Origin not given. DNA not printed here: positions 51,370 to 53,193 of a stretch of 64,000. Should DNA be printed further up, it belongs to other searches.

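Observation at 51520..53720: Translationally coupled HAD phosphatase + TIR-like/helical-domain protein: candidate undescribed defence (or nucleotide-depletion) module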

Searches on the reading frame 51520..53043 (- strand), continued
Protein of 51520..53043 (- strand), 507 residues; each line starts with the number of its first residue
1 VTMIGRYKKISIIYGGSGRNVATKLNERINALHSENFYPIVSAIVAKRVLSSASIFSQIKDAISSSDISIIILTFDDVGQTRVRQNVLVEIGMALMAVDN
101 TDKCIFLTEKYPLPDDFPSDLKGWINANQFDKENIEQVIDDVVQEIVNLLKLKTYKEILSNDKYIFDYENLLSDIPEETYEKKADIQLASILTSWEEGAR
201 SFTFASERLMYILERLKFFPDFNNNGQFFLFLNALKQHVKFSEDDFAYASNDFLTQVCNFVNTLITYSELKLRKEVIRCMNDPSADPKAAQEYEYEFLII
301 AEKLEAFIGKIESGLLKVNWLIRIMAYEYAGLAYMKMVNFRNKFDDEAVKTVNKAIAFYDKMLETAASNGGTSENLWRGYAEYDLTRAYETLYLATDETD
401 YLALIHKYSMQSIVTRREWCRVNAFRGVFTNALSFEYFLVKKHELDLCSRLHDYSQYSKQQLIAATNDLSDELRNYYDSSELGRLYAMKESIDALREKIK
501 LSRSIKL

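Call 17: find_encoding_contigs(protein=P0037, flank=6000, max_places=2)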
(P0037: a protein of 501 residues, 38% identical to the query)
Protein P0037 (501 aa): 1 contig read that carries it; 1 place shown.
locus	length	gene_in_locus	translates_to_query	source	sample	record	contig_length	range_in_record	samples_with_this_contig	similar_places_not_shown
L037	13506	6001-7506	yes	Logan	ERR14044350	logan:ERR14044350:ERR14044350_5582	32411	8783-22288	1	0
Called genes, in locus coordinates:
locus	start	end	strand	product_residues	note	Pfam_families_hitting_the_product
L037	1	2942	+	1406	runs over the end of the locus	PF00069:Pkinase, PF09002:Card1_endonuc (weak)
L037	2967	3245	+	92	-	PF02026:RyR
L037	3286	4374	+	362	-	PF01582:TIR (weak), PF13676:TIR_2, PF08238:Sel1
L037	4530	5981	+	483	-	PF01582:TIR (weak), PF13676:TIR_2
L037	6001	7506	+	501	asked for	PF10137:CAP12-PCTIR_TIR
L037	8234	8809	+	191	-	PF08937:ThsB_TIR (weak), PF13676:TIR_2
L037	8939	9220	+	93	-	PF08937:ThsB_TIR, PF13676:TIR_2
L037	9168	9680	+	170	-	-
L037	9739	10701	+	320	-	-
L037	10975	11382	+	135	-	-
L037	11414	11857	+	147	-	-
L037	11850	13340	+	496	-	PF02534:T4SS-DNA_transf, PF10412:TrwB_AAD_bind, PF12696:TraG-D_C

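Call 19: search_solved_structures(query=A1, max_evalue=1, show_alignments=3)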
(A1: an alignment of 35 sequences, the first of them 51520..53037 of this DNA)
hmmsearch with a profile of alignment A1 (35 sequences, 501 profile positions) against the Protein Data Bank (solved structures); distinct sequences matched with E-value up to 1: 9.
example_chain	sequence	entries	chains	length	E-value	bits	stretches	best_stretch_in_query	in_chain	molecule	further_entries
7un8_A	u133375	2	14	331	1.5e-05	26.9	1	57-149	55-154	CD-NTase-associated protein 12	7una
9lmq_A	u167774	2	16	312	3.8e-05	25.6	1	42-148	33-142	CD-NTase-associated protein 12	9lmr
8uf2_A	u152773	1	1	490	0.033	15.9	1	184-243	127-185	Son of sevenless homolog 2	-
8uh0_A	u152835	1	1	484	0.035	15.8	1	184-243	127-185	Son of sevenless homolog 2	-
6eie_A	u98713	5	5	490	0.036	15.8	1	184-243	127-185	Son of sevenless homolog 2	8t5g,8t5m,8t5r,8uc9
8jsj_A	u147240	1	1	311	0.038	15.7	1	55-141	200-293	PycTIR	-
7un9_A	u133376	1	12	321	0.17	13.5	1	67-109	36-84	CD-NTase-associated protein 12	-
7unh_A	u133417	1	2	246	0.53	11.9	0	270-368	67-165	SP2 designed chlorophyll dimer protein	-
7uni_A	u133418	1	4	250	0.57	11.8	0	271-368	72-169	SP2-ZnPPaM designed chlorophyll dimer protein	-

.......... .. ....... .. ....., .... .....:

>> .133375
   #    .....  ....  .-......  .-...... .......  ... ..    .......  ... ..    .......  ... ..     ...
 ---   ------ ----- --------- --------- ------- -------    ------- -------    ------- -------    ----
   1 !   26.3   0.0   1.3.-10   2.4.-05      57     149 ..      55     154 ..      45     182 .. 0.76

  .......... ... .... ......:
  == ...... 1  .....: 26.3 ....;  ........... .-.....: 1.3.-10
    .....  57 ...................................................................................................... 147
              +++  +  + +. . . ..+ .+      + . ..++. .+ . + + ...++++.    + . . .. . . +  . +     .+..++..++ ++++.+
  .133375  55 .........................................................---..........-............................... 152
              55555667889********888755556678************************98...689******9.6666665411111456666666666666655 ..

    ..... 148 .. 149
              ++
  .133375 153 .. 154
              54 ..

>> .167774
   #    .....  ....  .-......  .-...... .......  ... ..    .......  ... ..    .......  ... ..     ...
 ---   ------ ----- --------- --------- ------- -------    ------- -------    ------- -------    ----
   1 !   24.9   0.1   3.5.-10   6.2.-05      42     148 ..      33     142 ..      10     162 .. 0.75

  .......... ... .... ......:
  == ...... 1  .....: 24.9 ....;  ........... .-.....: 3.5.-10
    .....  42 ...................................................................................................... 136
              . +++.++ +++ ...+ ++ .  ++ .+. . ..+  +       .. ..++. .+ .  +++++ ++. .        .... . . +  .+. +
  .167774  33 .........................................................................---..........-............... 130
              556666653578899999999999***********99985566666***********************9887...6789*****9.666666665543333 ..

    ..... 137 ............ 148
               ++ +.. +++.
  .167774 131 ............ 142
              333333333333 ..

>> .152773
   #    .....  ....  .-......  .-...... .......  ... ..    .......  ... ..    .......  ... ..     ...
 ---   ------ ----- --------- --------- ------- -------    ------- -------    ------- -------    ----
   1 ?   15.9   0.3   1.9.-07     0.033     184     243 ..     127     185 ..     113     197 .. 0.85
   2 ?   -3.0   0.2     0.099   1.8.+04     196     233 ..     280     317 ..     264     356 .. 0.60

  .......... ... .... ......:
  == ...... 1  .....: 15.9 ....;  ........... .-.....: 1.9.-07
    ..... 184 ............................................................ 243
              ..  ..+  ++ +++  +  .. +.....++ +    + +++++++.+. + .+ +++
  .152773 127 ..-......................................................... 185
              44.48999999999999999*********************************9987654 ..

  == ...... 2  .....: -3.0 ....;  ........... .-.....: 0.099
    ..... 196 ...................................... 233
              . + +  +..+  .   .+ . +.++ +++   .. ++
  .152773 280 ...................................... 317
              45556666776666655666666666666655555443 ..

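Call 23: find_encoding_contigs(protein=window:51520-53037:-, flank=10000, max_places=4)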
Protein window:51520-53037:- (505 aa): 17 contigs read that carry it; 4 places shown.
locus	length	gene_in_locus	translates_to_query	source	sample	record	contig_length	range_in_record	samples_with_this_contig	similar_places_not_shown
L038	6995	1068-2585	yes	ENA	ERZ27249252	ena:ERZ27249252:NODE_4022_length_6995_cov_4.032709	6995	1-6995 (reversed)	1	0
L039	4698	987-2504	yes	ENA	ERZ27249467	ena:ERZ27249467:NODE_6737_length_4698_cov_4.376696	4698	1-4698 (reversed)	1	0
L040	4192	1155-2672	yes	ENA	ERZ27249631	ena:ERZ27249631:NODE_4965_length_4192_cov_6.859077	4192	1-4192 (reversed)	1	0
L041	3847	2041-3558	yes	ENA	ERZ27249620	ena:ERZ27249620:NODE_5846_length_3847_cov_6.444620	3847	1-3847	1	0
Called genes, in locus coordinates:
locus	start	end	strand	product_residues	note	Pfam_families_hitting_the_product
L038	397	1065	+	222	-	PF05116:S6PP, PF08282:Hydrolase_3, PF00702:Hydrolase (weak)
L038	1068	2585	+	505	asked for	PF10137:CAP12-PCTIR_TIR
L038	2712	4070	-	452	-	PF00005:ABC_tran, PF13304:AAA_21 (faint), PF08352:oligo_HPY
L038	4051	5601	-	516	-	PF00005:ABC_tran, PF08352:oligo_HPY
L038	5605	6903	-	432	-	PF12911:OppC_N, PF00528:BPD_transp_1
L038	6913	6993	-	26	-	?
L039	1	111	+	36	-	?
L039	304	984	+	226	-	PF05116:S6PP, PF08282:Hydrolase_3, PF00702:Hydrolase (weak)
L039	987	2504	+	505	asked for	PF10137:CAP12-PCTIR_TIR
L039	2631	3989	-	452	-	PF00005:ABC_tran, PF13304:AAA_21 (faint), PF08352:oligo_HPY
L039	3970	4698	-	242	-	?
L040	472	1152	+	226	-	PF05116:S6PP, PF08282:Hydrolase_3, PF00702:Hydrolase (weak)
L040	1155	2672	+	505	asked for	PF10137:CAP12-PCTIR_TIR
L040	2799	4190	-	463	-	?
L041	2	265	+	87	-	?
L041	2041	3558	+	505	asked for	PF10137:CAP12-PCTIR_TIR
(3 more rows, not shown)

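Call 25: find_encoding_contigs(protein=P0031, flank=6000, max_places=1)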
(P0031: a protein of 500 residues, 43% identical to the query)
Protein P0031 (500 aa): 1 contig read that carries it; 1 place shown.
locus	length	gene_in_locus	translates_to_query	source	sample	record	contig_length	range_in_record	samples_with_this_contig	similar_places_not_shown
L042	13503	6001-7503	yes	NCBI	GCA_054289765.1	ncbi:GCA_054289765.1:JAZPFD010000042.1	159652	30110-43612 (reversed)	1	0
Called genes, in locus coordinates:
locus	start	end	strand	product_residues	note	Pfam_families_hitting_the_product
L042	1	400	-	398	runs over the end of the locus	PF01743:PolyA_pol, PF12627:PolyA_pol_RNAbd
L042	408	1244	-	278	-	PF04055:Radical_SAM, PF13186:SPASM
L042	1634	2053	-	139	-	PF06271:RDD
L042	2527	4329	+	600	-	PF00754:F5_F8_type_C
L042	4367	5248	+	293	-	PF00892:EamA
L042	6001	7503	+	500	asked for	PF10137:CAP12-PCTIR_TIR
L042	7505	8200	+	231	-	PF00702:Hydrolase (faint), PF05116:S6PP (weak), PF08282:Hydrolase_3, PF12710:HAD (faint), PF08282:Hydrolase_3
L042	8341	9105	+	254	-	PF00696:AA_kinase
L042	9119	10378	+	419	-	PF00171:Aldedh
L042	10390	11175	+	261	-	PF03446:NAD_binding_2 (weak), PF03807:F420_oxidored, PF14748:P5CR_dimer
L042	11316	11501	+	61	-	PF00830:Ribosomal_L28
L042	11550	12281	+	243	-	PF21778:DUF6873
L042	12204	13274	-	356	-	PF01594:AI-2E_transport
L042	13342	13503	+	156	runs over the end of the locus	PF00160:Pro_isomerase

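Call 26: find_encoding_contigs(protein=P0042, flank=6000, max_places=2)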
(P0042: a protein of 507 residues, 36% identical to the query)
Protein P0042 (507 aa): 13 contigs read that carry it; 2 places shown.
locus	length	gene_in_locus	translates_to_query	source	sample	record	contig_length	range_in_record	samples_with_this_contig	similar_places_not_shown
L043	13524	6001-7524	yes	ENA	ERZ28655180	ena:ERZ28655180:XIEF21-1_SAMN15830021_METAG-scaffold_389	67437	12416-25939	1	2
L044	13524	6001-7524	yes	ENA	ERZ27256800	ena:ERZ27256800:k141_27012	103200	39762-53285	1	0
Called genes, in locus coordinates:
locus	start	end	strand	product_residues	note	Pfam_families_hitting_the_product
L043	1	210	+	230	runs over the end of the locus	PF04545:Sigma70_r4, PF03118:RNA_pol_A_CTD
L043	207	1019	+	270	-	PF12952:DUF3841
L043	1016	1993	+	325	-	PF13280:WYL, PF25583:WCX (weak)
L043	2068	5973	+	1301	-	PF13271:DUF4062, PF13424:TPR_12 (faint), PF02493:MORN (faint)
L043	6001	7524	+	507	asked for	PF10137:CAP12-PCTIR_TIR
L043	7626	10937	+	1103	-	PF08937:ThsB_TIR (weak), PF13676:TIR_2 (weak)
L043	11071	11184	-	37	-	-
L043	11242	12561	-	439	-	PF04055:Radical_SAM, PF13353:Fer4_12 (weak)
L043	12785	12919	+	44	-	-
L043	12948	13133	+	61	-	-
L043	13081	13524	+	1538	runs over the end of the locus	PF13271:DUF4062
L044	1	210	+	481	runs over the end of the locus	PF24741:AlkZ-rel, PF04545:Sigma70_r4, PF03118:RNA_pol_A_CTD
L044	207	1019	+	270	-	PF12952:DUF3841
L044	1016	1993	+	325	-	PF13280:WYL, PF25583:WCX (weak)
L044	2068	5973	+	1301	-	PF13271:DUF4062, PF13424:TPR_12 (faint), PF02493:MORN (faint)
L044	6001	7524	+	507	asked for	PF10137:CAP12-PCTIR_TIR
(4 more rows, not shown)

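Call 27: find_encoding_contigs(protein=P0008, flank=6000, max_places=1)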
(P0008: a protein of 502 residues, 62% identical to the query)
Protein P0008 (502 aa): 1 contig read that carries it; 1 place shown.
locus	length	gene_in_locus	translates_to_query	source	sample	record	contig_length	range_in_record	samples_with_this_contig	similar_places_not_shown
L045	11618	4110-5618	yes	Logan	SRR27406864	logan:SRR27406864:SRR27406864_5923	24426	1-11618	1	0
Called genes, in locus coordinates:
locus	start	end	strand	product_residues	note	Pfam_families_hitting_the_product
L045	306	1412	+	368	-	PF01582:TIR, PF13676:TIR_2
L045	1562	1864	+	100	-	-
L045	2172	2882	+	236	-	-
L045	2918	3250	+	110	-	PF13395:HNH_4 (weak)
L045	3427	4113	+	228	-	PF00702:Hydrolase (faint), PF05116:S6PP, PF08282:Hydrolase_3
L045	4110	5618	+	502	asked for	PF10137:CAP12-PCTIR_TIR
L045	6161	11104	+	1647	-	-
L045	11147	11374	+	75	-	-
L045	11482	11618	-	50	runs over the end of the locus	-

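Call 29: predict_structure(alignment_id=A1)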
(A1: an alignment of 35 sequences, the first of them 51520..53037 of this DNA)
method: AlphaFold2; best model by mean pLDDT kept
length: 505 residues; sequences in the alignment: 35
mean_pLDDT: 87.2   pTM: 0.86
mean pLDDT of the five models: 87.2, 86.7, 86.6, 85.7, 85.2
residues with pLDDT >= 90: 296; 70-90: 153; 50-70: 49; < 50: 7
segments of 3 or more residues with pLDDT < 50: 46-49, 503-505
pLDDT, mean of each block of 10 residues (from residue 1): 90 82 93 92 58 76 87 68 69 76 80 69 73 88 91 92 89 87 84 93 95 80 79 94 90 98 95 92 96 98 98 96 98 96 94 98 91 92 97 94 97 84 76 92 94 91 94 71 85 91 44
secondary structure, 60 per line:
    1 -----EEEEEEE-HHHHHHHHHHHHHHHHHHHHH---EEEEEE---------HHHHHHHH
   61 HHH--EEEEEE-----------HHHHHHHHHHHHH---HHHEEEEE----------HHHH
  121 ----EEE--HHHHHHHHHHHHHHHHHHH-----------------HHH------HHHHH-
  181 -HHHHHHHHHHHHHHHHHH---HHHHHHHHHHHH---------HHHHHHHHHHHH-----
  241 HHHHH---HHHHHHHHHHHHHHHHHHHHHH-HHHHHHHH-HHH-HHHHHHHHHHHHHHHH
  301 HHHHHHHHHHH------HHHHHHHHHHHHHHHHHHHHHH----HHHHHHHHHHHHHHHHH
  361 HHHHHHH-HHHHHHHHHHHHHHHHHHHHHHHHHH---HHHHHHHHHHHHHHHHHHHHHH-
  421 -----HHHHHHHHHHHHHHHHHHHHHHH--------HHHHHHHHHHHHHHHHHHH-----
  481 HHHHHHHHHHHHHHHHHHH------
elements in order: E6-12 H14-34 E38-43 H53-63 E66-71 H83-95 E102-106 H117-120 E125-127 H130-148 H175-179 H182-199 H203-214 H224-235 H241-245 H249-270 H272-279 H285-311 H318-339 H344-367 H369-394 H398-419 H426-448 H457-475 H481-499

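Call 34: fold_search(model_id=the predicted structure, library=pdb)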
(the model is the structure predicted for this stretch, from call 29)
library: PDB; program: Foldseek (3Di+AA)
matches with E <= 10: 1073; with E <= 0.001: 0
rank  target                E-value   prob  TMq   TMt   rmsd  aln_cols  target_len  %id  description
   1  9lmq_D                2.2e-03  1.00  0.23  0.35   9.6       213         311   18  Cryo-EM structure of TIR-STING/c-di-GMP complex (released 2025-08-27)
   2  7un8_A                2.5e-03  1.00  0.21  0.33   8.9       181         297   21  SfSTING with c-di-GMP single fiber (released 2022-07-27)
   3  9lmq_A                3.1e-03  1.00  0.22  0.34   7.7       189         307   20  Cryo-EM structure of TIR-STING/c-di-GMP complex (released 2025-08-27)
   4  9dlg_A                7.1e-03  1.00  0.18  0.48   9.4       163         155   18  CryoEM structure of the TIR domain from human TRAM (released 2025-01-22)
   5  9dki                  2.0e-02  1.00  0.19  0.51   6.3       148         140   18  Crystal structure of the TIR domain C117H mutant from human TRAM (released 2025-01-22)
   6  9ia6_A                2.2e-02  1.00  0.18  0.56   5.6       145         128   14  Crystal structure of DNPH1 bound by compound 3. (released 2025-11-12)
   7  7nt7_MODEL_1_A        2.2e-02  1.00  0.20  0.49   5.7       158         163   16  Solution structure of toll like receptor 1 (TLR1) TIR domain (released 2021-08-25)
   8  4nux                  2.2e-02  1.00  0.18  0.37   7.5       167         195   14  Structure of receptor A (released 2014-05-14)
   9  8u72_F                2.4e-02  1.00  0.21  0.25   5.1       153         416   12  Cryo-EM structure of the SPARTA oligomer with guide RNA and target DNA (released 2024-06-12)
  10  5cwm                  2.4e-02  1.00  0.23  0.44  13.2       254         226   10  Crystal structure of de novo designed helical repeat protein DHR64 (released 2015-12-16)
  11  7ue2_A                3.0e-02  1.00  0.30  0.44   9.7       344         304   11  Crystal structure of designed helical repeat protein RPB_PLP3_R6 bound to PLPx6 peptide (released 2023-03-29)
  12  9nc9_D                3.1e-02  0.69  0.22  0.16  20.7       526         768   12  Helical assembly of AVAST5 filament (released 2026-02-18)
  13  9zz6_B                4.0e-02  0.98  0.26  0.40  15.7       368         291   10  The ER membrane protein complex acts as a chaperone to promote voltage-gated calcium channel assembly (released 2026-02-18)
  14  6e9t_A                4.4e-02  0.99  0.21  0.38  12.5       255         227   12  DHF58 filament (released 2018-11-21)
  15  6mfv_A                4.4e-02  0.47  0.20  0.17  21.7       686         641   12  Crystal structure of the Signal Transduction ATPase with Numerous Domains (STAND) protein with a tetratricopeptide rep (released 2019-02-20)
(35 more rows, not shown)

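Call 35: find_related_loci(query=A1, collection=metagenome_contigs, flank=4000)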
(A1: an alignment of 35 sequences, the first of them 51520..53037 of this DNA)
Query A1 (505 aa) in metagenome_contigs; peptide patterns used: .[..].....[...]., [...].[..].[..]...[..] (x = any residue, [..] = any of these).
190 stretches matched a pattern; 69 encode a relative of the query (tblastn E <= 1e-3); 68 distinct loci.
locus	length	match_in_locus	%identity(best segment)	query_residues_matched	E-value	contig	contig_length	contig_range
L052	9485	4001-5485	39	1-498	1e-106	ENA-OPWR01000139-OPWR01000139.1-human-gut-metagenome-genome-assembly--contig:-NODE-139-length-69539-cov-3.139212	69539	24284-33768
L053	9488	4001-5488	39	1-499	1e-106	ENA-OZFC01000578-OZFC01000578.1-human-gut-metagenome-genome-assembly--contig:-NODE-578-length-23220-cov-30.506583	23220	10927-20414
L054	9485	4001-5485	38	1-498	2e-104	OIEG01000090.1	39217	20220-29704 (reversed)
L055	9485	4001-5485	38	1-498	1e-103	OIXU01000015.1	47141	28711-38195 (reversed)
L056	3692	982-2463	36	1-491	3e-102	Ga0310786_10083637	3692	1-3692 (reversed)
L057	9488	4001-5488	38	1-499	2e-96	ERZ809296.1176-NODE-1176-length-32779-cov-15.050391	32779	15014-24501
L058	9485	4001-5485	38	1-498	3e-104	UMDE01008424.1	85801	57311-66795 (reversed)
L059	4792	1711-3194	42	1-498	2e-90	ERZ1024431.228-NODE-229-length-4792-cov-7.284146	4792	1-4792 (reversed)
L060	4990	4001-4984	42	1-331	2e-76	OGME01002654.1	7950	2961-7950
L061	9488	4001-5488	39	1-499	1e-106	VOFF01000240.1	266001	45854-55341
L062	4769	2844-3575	43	1-245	1e-60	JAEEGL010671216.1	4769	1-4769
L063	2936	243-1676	28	1-497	2e-60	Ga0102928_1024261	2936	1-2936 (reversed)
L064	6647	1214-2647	28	1-497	6e-60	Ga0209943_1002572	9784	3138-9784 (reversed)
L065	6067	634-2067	28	1-497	6e-60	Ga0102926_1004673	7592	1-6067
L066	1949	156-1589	28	1-497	3e-52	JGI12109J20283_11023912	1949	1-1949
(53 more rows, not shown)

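Call 36: find_related_loci(query=A1, collection=viral_contigs, flank=6000)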
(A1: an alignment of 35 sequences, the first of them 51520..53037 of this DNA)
Query A1 (505 aa) in viral_contigs; peptide patterns used: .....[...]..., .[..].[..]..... (x = any residue, [..] = any of these).
51 stretches matched a pattern; 1 encode a relative of the query (tblastn E <= 1e-3); 1 distinct loci.
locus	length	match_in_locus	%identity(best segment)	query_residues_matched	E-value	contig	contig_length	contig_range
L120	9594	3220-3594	27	6-125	1e-5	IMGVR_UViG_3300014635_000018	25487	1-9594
